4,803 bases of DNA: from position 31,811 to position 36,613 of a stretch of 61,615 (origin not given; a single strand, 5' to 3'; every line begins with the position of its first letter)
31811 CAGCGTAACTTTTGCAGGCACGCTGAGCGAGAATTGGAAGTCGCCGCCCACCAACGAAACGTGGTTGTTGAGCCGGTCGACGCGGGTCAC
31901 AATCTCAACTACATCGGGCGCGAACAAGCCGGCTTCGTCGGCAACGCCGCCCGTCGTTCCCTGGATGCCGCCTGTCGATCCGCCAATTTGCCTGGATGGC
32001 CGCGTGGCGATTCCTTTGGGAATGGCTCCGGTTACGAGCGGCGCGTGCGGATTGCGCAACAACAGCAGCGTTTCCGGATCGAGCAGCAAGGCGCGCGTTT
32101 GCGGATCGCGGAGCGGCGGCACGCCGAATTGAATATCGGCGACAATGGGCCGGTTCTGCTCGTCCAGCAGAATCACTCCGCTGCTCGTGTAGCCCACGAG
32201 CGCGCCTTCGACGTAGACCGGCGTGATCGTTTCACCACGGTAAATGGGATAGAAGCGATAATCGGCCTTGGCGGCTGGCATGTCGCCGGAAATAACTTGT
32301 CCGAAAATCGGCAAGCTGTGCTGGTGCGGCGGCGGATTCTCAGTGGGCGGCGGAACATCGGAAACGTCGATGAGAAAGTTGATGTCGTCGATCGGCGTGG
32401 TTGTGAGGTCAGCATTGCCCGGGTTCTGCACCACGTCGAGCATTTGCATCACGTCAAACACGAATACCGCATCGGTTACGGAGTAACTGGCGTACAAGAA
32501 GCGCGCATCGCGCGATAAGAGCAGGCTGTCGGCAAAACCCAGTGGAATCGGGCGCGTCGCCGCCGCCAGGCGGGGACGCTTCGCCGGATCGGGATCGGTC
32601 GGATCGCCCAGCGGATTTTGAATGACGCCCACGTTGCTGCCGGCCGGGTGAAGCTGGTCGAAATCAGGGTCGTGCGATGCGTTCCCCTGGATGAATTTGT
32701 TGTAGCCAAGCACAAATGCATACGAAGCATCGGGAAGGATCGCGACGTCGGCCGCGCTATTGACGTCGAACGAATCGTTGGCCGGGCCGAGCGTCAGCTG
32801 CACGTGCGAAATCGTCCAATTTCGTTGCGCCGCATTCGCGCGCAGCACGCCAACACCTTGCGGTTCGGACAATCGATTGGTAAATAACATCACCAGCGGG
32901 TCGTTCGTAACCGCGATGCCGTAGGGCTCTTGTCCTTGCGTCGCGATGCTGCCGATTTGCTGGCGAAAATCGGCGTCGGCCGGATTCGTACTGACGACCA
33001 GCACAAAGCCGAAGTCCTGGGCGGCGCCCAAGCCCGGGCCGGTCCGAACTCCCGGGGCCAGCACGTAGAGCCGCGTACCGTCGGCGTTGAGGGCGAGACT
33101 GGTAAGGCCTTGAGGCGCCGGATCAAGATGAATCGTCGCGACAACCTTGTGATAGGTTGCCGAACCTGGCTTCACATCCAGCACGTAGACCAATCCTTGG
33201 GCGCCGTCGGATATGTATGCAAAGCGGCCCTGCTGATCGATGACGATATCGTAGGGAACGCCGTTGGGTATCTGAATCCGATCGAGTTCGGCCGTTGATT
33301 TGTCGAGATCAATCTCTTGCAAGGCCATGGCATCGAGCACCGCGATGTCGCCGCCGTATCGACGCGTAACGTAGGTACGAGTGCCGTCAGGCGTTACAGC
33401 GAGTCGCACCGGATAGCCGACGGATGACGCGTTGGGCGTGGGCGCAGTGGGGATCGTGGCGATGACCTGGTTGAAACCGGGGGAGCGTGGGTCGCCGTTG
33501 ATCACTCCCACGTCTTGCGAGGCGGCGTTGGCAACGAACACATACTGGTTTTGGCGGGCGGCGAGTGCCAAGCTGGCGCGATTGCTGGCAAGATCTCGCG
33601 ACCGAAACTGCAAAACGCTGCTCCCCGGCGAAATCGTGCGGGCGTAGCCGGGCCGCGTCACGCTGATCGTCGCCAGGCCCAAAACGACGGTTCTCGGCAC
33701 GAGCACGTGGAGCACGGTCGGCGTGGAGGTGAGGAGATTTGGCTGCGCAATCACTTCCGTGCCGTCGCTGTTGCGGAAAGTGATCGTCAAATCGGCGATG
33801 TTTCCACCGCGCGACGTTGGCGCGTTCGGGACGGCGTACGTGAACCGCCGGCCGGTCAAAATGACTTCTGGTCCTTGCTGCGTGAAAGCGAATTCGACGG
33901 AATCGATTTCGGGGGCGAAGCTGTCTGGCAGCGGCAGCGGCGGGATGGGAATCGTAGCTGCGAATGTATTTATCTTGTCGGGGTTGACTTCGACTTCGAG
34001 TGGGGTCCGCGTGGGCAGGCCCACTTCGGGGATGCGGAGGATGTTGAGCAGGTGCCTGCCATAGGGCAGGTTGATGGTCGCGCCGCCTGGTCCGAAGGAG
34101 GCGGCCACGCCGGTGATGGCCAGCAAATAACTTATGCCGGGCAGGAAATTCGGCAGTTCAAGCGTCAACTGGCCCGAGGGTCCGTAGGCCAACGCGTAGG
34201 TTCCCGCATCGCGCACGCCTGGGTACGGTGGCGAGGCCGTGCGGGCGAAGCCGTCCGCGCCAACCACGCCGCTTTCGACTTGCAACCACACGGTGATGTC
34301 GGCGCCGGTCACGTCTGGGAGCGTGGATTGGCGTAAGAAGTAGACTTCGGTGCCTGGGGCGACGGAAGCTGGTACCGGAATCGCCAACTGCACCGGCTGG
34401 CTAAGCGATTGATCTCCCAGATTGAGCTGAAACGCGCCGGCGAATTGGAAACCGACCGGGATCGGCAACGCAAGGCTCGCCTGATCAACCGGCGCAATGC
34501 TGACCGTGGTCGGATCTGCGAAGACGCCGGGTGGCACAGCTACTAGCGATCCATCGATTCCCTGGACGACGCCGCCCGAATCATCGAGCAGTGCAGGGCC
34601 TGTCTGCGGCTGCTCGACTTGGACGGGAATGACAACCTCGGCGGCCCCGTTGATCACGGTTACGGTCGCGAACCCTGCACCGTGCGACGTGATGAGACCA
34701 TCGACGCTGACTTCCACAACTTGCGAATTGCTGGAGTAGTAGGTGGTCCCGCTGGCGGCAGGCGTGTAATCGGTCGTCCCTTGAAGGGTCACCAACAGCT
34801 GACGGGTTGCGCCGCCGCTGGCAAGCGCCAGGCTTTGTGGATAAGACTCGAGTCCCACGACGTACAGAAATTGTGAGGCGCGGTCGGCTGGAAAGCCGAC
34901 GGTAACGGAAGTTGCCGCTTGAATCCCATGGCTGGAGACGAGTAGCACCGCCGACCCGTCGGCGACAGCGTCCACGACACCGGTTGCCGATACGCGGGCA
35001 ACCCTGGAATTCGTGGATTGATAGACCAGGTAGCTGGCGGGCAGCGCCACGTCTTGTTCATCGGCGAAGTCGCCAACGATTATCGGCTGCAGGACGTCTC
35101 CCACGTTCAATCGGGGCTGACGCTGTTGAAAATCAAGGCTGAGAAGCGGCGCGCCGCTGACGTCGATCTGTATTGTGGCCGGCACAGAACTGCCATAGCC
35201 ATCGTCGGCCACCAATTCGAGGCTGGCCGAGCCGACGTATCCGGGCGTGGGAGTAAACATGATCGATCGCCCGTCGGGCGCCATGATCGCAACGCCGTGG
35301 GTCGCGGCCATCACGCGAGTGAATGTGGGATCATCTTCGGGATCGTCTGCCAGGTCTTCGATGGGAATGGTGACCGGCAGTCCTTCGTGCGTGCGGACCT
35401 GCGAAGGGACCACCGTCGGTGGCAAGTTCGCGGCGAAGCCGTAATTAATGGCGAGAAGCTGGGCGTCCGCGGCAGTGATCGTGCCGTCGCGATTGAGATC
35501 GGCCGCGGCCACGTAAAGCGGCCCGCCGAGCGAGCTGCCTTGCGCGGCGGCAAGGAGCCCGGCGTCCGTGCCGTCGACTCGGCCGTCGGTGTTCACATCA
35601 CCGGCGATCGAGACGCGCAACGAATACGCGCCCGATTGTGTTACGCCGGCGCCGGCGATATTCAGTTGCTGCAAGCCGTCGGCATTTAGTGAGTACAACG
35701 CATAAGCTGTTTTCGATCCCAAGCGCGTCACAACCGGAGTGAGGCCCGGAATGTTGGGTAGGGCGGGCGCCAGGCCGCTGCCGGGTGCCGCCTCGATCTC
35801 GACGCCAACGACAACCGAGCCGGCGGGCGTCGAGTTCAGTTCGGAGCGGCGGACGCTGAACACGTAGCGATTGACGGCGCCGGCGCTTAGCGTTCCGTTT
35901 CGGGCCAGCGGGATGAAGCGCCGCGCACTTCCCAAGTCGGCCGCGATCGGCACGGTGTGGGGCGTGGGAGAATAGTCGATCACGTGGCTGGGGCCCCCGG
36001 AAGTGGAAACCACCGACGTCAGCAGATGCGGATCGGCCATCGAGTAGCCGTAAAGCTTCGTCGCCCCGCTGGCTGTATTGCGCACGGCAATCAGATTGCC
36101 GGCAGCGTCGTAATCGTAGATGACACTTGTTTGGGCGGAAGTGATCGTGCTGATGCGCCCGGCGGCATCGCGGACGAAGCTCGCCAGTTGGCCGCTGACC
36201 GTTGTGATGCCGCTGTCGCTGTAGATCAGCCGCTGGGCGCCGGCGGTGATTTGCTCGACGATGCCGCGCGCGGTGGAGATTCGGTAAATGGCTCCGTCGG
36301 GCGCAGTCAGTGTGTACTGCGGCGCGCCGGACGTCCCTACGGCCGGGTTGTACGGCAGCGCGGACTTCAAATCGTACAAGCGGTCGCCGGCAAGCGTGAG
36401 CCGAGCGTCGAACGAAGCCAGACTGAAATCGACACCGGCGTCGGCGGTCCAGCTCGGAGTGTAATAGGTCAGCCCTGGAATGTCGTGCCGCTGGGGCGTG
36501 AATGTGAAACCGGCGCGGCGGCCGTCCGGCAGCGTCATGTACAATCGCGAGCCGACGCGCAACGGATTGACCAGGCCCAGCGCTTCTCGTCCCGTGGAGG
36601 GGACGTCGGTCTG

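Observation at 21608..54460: One uninterrupted 32.9-kb ORF (10,950 aa) that places ~7,600 aa of adhesin-type modules in front of a complete Rhs shell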

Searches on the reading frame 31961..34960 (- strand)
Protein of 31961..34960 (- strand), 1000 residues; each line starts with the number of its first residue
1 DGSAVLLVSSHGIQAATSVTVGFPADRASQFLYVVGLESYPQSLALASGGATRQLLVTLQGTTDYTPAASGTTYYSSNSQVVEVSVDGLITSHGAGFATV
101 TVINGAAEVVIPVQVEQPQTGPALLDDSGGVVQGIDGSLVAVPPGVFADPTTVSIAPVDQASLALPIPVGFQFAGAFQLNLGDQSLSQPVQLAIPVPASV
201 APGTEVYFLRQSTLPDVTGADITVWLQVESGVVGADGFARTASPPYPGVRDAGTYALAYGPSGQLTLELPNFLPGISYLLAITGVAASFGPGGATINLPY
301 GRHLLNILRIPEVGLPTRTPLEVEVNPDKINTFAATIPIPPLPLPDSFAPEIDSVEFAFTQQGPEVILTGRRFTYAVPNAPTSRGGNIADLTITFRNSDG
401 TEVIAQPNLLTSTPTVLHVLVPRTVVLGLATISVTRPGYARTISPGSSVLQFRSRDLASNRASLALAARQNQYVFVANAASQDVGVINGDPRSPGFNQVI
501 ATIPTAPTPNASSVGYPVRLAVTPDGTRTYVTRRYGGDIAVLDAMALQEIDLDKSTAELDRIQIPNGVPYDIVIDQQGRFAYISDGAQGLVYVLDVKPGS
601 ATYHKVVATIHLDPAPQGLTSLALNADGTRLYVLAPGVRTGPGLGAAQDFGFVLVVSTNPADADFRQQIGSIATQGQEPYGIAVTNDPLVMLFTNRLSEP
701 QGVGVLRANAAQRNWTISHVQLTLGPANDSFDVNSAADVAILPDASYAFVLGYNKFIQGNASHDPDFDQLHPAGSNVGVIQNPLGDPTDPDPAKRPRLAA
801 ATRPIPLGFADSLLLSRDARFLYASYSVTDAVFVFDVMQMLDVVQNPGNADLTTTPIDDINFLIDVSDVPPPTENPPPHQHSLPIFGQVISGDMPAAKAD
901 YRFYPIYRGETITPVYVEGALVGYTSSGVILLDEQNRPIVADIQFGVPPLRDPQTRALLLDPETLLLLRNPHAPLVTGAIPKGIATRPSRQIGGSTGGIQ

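Call 6: search_protein_families(library=pfam, proteins=[window:31961-34960:-], max_evalue=0.01)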
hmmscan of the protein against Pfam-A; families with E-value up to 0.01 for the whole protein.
window:31961-34960:- (1000 aa): 3 families
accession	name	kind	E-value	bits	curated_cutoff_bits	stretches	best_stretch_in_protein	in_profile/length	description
PF10282.15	Lactonase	-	3e-06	27.1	21.7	1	470-611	201-335/344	Lactonase, 7-bladed beta-propeller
PF02368.24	Big_2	-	1.7e-05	25.1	22.8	1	58-106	21-70/79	Bacterial Ig-like domain (group 2)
PF08450.18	SGL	-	0.0047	17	26.3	0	543-628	113-195/246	SMP-30/Gluconolactonase/LRE-like region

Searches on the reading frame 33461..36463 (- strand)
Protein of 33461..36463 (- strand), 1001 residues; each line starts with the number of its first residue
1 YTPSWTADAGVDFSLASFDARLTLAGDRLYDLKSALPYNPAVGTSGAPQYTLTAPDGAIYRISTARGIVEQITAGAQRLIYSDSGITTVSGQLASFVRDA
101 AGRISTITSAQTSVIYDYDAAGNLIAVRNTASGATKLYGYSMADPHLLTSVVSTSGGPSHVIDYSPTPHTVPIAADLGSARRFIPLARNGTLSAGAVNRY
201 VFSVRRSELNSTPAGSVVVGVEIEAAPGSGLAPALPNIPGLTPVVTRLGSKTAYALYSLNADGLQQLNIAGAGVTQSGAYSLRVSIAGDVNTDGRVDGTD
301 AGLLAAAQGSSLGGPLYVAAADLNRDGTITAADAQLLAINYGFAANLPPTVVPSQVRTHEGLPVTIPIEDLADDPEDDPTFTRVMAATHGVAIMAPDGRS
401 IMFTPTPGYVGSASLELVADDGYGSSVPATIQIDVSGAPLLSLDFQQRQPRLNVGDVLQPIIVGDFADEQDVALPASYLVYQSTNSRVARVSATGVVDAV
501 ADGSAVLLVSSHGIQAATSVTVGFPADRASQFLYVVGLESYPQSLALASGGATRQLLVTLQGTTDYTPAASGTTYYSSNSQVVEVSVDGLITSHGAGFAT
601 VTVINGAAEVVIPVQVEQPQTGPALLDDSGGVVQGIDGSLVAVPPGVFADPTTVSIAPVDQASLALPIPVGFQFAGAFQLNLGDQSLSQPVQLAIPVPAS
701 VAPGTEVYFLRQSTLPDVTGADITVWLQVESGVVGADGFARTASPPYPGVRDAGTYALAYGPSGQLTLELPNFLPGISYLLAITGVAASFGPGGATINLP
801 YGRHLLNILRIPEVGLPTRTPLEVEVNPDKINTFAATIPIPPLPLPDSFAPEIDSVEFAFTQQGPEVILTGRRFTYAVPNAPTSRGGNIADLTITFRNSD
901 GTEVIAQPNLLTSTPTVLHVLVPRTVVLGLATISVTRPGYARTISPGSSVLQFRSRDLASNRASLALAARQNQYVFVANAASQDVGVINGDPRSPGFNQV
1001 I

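Call 5: search_protein_families(library=pfam, proteins=[window:33461-36460:-], max_evalue=0.01)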
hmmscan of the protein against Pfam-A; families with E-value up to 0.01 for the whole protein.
window:33461-36460:- (1000 aa): 6 families
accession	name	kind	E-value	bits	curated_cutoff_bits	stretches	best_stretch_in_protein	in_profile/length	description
PF02368.24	Big_2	-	4e-11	43.1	22.8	2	558-606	21-70/79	Bacterial Ig-like domain (group 2)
PF00404.24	Dockerin_1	-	1.5e-10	41.5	22.9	1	286-336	1-52/57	Dockerin type I domain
PF17963.7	Big_9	-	8.5e-10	39.8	23.6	1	345-432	1-88/89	Bacterial Ig domain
PF05593.20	RHS_repeat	-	2.5e-06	28.2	22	1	117-155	1-36/38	RHS Repeat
PF17892.7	Cadherin_5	-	2.9e-05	24.3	26.5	1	345-434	2-97/98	Cadherin-like domain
PF17803.7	Cadherin_4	-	0.0009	20.2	25.1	1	344-398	10-68/71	Bacterial cadherin-like domain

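Call 11: search_protein_families(library=ncbifam, proteins=[window:33461-36463:-], max_evalue=0.01)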
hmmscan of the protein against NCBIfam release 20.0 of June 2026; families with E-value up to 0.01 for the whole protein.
window:33461-36463:- (1001 aa): 2 families
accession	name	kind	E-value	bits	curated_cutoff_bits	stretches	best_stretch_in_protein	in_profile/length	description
NF012211.1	tand_rpt_95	domain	1e-05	25.4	90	1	363-436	7-85/98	tandem-95 repeat protein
TIGR01643.1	YD_repeat_2x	repeat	7.5e-05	23.1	15.8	1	99-137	2-41/42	YD repeat-containing protein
